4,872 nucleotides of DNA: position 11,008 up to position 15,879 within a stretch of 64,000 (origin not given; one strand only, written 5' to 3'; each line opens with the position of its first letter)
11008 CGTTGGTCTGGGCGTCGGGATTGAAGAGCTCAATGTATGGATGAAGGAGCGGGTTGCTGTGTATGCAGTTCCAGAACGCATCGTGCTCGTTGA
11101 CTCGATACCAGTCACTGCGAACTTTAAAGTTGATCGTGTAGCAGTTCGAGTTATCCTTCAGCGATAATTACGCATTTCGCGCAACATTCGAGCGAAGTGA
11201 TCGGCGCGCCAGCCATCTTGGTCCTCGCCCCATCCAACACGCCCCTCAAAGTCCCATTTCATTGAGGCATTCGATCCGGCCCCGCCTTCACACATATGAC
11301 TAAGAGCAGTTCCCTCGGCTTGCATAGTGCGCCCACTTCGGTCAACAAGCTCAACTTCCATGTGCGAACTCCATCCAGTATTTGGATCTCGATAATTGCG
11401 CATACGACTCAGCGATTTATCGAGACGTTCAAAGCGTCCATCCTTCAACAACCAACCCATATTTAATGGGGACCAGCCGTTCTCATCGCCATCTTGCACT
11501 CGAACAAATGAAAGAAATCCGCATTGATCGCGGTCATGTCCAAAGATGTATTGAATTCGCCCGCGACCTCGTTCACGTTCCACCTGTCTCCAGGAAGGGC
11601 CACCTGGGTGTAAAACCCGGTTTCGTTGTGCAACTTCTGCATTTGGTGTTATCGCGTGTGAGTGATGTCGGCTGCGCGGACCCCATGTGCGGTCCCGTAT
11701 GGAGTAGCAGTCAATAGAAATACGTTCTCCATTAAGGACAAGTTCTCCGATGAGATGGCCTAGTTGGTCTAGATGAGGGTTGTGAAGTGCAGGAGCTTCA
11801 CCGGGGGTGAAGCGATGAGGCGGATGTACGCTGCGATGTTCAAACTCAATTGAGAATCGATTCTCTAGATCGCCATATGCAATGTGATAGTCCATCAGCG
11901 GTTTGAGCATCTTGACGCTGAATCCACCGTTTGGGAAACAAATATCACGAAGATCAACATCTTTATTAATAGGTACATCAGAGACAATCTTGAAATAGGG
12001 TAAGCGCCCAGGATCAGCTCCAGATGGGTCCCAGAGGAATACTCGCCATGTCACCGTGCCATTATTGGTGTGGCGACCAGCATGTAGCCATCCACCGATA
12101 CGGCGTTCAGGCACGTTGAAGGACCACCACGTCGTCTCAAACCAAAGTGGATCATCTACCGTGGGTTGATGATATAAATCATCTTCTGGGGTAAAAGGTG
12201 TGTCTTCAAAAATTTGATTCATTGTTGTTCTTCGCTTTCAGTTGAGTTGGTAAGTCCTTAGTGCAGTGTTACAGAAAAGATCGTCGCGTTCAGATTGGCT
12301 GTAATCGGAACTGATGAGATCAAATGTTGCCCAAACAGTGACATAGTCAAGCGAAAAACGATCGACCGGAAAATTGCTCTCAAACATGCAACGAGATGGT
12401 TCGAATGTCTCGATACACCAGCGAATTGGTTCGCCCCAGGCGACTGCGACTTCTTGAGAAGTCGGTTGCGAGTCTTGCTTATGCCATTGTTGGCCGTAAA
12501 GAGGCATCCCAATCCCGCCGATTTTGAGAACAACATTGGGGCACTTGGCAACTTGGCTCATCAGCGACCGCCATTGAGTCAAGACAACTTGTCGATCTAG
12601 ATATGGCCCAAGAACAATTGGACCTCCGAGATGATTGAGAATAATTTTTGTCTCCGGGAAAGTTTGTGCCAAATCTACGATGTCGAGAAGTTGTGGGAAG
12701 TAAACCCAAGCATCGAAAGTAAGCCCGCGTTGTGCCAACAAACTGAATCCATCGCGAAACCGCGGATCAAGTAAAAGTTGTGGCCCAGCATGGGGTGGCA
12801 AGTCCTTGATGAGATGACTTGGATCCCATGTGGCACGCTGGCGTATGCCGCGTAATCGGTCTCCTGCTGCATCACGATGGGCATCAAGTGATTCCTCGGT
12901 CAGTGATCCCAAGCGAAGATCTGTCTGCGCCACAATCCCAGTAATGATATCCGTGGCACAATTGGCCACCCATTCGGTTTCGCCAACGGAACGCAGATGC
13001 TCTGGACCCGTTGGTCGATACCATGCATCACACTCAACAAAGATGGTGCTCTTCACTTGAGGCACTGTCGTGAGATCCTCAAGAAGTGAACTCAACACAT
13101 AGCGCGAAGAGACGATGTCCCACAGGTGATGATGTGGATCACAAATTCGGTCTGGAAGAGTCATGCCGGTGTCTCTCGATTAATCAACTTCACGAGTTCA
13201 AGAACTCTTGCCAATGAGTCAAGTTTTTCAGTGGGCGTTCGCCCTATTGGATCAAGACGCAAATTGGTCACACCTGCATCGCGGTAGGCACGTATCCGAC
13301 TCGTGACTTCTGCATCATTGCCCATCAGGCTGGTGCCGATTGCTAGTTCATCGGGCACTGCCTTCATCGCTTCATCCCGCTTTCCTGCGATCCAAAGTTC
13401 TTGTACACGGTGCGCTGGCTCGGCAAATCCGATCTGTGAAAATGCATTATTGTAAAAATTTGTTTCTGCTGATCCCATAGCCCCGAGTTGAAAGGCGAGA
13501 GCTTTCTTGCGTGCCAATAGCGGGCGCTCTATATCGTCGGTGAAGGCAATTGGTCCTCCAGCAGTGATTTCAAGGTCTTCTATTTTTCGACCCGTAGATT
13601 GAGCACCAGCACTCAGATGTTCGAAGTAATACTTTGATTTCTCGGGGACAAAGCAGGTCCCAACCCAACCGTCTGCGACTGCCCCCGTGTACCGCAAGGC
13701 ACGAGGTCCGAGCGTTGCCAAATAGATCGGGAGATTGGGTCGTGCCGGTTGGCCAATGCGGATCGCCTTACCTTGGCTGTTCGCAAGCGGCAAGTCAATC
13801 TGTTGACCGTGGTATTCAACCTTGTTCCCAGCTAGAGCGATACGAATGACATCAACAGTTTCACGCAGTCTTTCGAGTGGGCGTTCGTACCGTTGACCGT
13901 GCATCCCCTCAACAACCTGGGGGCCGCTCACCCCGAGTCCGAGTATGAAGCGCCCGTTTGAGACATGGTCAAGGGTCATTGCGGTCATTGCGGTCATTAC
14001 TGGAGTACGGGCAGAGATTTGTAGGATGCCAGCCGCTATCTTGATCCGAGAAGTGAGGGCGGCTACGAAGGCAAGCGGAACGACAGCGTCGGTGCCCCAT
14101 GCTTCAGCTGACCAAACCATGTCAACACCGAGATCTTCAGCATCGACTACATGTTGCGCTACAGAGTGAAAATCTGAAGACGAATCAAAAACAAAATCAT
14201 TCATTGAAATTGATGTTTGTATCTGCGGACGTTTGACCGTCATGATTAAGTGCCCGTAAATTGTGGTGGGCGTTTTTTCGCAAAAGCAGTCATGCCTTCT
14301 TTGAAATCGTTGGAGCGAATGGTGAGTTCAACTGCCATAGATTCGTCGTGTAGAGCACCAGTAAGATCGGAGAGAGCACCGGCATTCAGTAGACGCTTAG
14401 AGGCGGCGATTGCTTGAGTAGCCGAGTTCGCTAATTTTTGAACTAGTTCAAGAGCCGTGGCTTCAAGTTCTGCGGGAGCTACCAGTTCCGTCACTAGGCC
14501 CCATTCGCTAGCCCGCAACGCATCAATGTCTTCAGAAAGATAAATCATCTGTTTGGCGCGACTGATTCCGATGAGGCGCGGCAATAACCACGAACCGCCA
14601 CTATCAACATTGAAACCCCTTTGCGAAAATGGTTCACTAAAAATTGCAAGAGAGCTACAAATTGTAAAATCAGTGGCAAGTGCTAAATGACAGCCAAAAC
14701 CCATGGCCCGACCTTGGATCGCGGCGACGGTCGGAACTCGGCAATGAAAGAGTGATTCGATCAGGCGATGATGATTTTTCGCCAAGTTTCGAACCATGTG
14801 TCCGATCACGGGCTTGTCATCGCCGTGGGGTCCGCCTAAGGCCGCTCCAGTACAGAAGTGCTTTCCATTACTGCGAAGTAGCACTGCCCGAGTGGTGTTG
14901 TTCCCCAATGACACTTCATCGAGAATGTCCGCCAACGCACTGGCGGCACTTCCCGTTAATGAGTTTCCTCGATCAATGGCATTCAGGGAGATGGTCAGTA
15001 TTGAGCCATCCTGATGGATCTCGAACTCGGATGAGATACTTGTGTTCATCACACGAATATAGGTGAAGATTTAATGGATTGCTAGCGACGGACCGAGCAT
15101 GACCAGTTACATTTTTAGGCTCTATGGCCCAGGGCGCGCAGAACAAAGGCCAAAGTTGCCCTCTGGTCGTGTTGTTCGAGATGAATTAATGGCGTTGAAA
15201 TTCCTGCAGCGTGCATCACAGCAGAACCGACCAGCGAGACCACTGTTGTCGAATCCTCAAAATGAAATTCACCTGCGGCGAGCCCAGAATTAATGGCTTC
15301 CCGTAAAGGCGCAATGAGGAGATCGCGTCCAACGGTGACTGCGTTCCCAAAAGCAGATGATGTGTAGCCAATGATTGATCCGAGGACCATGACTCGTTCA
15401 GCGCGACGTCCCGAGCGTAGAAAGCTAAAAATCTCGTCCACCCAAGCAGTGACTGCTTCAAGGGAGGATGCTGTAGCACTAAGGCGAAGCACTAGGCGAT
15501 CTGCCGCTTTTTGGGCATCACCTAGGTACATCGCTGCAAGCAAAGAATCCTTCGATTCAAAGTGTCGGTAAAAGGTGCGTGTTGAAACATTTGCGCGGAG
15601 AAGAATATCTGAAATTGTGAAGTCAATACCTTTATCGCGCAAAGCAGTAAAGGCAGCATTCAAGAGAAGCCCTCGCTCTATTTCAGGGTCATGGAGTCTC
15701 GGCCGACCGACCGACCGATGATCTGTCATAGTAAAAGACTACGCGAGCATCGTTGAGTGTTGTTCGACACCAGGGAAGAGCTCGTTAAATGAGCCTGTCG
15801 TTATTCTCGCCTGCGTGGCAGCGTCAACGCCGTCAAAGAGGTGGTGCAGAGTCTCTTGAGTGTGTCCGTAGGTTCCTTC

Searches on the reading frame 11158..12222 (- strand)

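Call 11: search_protein_families(library=pfam, proteins=[window:11158-12222:-])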
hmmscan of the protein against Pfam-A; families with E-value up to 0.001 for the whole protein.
window:11158-12222:- (354 aa): 2 families
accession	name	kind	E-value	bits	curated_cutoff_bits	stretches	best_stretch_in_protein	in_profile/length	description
PF23213.1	DUF7065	-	1.8e-09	38.4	27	1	18-183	20-183/183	Domain of unknown function (DUF7065)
PF23212.2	DUF7064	-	0.00065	20.5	24.7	0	238-332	22-118/126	Domain of unknown function (DUF7064)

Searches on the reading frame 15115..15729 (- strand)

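Call 11: search_protein_families(library=pfam, proteins=[window:15115-15729:-])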
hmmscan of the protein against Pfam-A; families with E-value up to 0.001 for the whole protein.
window:15115-15729:- (204 aa): 1 family
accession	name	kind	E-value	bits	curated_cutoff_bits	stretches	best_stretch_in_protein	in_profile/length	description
PF00440.29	TetR_N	-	6.2e-12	45.6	24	1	22-67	1-47/47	Bacterial regulatory proteins, tetR family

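Call 20: search_protein_families(library=ncbifam, proteins=[window:15115-15729:-], max_evalue=0.01)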
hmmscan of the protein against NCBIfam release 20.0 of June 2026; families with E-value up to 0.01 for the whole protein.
window:15115-15729:- (204 aa): 9 families
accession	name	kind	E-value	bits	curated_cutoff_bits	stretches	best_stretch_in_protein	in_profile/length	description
NF050111.1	TransRegSACE7040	equivalog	9.5e-06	25.6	250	1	21-100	5-85/186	SACE_7040 family transcriptional regulator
NF041196.1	ScbR_bind_reg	equivalog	1e-05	25.8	150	1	19-105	8-95/191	ScbR family autoregulator-binding transcription factor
NF001978.0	PRK00767.1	equivalog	3.8e-05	23.6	118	1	10-97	2-91/197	transcriptional regulator BetI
TIGR03384.1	betaine_BetI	equivalog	8.9e-05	22.3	201.3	1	13-102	4-94/189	choline-binding transcriptional repressor BetI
NF053731.1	TransRegFasRMycb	equivalog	0.0012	18.7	330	1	18-113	12-108/199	HTH-type transcriptional activator FasR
TIGR02366.1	DHAK_reg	equivalog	0.0015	18.5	129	1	38-71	25-58/176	dihydroxyacetone kinase transcriptional activator DhaS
NF007430.0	PRK09975.1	equivalog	0.0027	16.9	274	1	19-70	13-65/220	acrEF/envCD operon transcriptional regulator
TIGR03968.1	mycofact_TetR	equivalog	0.0028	17.3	224.9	1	22-95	14-84/190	mycofactocin system transcriptional regulator MftR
NF053878.1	FATransRegFadRBac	equivalog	0.0084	15.9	200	0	23-108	9-95/190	fatty acid metabolism transcriptional regulator FadR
